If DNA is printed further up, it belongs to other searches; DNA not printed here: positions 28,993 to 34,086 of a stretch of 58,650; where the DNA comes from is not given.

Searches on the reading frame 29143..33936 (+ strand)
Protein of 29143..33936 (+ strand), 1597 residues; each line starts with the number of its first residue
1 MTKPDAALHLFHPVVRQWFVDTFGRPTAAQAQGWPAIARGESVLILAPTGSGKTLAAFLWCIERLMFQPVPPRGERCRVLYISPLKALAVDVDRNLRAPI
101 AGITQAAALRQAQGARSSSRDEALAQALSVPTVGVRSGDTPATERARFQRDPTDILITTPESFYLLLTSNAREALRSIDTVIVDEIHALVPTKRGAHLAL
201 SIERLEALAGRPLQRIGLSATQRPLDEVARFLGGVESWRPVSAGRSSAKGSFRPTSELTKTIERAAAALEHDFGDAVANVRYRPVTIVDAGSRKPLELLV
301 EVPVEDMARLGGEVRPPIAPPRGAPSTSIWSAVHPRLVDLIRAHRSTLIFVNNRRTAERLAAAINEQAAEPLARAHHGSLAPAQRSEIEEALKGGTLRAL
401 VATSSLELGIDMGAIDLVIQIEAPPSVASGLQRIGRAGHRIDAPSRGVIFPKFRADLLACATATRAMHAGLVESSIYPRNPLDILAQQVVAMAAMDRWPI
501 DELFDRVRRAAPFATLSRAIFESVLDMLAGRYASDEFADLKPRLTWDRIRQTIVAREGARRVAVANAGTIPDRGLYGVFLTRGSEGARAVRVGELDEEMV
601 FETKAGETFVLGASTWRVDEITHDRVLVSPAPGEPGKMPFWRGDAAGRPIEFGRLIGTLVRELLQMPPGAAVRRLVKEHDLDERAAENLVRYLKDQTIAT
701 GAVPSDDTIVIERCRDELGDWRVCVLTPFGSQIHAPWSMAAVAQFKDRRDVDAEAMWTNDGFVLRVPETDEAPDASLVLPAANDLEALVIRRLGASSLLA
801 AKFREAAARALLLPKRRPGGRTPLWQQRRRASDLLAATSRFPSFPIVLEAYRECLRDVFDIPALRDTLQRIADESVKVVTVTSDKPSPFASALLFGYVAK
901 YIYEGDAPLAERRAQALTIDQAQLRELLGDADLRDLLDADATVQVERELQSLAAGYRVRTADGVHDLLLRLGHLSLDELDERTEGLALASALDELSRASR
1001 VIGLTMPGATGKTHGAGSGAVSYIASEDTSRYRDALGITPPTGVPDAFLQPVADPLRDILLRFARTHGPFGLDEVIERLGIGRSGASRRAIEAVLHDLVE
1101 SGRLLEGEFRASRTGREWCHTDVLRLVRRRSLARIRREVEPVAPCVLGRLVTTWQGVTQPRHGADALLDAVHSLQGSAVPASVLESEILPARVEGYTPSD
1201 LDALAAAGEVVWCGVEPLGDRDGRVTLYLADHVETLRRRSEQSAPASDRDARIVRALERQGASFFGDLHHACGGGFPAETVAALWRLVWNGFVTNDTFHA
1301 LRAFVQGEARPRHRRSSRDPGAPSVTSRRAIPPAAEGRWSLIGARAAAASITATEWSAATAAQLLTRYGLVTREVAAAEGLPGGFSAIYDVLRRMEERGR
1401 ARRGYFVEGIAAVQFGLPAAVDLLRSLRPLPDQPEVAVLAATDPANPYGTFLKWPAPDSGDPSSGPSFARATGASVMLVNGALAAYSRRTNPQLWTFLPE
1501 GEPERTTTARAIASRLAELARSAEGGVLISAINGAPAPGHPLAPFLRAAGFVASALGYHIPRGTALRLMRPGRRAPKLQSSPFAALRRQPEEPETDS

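Call 55: search_protein_families(library=pfam, proteins=[window:29143-33936:+], max_evalue=0.00001)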
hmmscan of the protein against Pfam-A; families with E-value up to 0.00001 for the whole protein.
window:29143-33936:+ (1597 aa): 7 families
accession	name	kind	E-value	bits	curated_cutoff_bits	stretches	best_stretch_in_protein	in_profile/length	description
PF08494.16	DEAD_assoc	-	3.9e-55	187.1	23.5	1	703-890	1-191/191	DEAD/H associated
PF19306.5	WH_Lhr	-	4.2e-49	166.6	27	1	465-638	1-168/168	Large helicase-related protein, winged helix domain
PF23234.1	WH4_Lhr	-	2.9e-30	104.1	27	1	1352-1434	3-85/87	Large helicase-related protein, winged-helix domain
PF00270.35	DEAD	-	3.5e-27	95.6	26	1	27-223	1-161/167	DEAD/DEAH box helicase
PF00271.37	Helicase_C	-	3.2e-17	63.2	23.5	1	337-438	6-107/110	Helicase conserved C-terminal domain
PF23235.1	WH3_Lhr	-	1.4e-15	57.8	27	1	1144-1232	3-92/95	Large helicase-related protein, winged-helix domain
PF23236.1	WH2_Lhr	-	3e-10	41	27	1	936-1051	2-105/105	Large helicase-related protein, winged-helix domain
